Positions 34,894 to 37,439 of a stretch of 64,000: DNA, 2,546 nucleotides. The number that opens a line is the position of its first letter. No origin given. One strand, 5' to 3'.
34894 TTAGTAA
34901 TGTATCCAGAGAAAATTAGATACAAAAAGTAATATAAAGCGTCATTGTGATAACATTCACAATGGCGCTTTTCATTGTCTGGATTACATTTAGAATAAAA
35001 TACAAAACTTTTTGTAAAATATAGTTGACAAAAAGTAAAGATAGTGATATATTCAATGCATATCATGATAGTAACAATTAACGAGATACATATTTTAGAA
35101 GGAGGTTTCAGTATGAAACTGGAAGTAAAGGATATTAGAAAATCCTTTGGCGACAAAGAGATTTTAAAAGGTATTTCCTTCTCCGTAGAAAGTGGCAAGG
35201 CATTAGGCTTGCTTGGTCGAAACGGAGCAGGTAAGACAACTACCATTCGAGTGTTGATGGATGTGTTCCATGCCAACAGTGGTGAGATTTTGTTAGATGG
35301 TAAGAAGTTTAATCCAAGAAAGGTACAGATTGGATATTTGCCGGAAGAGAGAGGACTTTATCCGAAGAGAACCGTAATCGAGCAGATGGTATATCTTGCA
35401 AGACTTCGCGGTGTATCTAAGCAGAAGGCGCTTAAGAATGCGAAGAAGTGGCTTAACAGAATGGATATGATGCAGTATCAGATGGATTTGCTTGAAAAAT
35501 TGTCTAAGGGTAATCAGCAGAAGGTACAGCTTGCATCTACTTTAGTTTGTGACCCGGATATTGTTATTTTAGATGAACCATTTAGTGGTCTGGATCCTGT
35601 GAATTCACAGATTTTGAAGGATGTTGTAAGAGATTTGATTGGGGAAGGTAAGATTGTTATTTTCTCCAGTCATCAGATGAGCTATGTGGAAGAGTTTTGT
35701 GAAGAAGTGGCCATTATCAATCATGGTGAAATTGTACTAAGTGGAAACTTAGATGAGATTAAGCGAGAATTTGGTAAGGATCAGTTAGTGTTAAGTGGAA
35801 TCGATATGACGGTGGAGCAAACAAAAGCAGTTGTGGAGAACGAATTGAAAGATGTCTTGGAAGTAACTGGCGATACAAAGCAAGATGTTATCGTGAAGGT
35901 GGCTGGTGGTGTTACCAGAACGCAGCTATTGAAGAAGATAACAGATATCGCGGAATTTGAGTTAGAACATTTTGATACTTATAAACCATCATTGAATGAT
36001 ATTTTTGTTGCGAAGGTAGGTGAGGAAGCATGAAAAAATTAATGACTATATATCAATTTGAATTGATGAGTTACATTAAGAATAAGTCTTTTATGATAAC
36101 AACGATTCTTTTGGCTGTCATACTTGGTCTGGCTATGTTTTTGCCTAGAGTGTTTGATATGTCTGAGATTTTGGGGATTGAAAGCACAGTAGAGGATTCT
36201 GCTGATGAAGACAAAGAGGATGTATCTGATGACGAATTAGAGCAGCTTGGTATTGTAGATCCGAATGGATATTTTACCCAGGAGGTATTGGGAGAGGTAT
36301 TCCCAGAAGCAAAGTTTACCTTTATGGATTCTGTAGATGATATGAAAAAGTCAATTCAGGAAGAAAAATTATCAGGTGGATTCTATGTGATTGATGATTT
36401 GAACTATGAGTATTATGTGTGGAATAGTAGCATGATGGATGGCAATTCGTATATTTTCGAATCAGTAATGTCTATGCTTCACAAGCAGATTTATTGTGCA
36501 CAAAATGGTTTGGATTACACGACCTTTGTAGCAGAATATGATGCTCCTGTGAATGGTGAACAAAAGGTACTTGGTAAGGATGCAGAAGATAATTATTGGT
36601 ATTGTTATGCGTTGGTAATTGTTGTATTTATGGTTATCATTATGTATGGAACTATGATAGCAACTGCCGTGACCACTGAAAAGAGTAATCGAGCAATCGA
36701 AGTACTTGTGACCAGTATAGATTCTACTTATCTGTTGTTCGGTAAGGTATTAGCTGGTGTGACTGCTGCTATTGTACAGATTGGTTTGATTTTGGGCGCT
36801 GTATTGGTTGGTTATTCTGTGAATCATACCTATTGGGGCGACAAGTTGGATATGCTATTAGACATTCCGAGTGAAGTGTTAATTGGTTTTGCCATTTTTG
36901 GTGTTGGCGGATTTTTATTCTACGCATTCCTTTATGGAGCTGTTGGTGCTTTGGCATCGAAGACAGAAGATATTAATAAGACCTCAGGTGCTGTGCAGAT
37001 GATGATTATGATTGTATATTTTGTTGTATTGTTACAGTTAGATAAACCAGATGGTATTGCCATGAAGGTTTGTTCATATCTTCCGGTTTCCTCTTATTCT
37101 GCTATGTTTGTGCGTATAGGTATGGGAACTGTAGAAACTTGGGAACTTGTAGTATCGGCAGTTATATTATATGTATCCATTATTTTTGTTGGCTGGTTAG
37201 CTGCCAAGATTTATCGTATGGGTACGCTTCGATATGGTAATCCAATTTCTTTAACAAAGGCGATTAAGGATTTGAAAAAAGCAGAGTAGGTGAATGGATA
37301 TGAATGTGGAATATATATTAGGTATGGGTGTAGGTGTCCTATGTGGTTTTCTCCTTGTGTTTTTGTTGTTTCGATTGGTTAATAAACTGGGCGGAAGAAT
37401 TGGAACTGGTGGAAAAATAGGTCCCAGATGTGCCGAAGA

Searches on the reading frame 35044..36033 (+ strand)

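Call 49: search_protein_families(library=pfam, proteins=[window:35044-36033:+], max_evalue=0.00001)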
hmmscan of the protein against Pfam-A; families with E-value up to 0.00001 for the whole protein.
window:35044-36033:+ (329 aa): 3 families
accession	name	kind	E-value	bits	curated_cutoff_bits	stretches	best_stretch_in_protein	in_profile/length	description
PF00005.33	ABC_tran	-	6.8e-30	104.9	25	1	41-180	1-136/137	ABC transporter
PF13732.12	DrrA1-3_C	-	5.4e-15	56.3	27.4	1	234-325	1-81/81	ATP-binding protein DrrA1-3-like, C-terminal domain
PF13304.12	AAA_21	-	3.1e-10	41.1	27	0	151-212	236-300/304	AAA domain, putative AbiEii toxin, Type IV TA system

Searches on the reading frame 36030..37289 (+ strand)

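Call 49: search_protein_families(library=pfam, proteins=[window:36030-37289:+], max_evalue=0.00001)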
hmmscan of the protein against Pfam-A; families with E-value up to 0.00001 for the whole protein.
window:36030-37289:+ (419 aa): 2 families
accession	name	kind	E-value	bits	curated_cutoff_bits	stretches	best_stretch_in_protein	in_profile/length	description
PF12698.13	ABC2_membrane_3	-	1.7e-36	126.5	31.6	1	19-392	1-346/347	ABC-2 family transporter protein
PF12679.13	ABC2_membrane_2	-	4.8e-07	29.8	27.2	1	5-386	1-272/283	ABC-2 family transporter protein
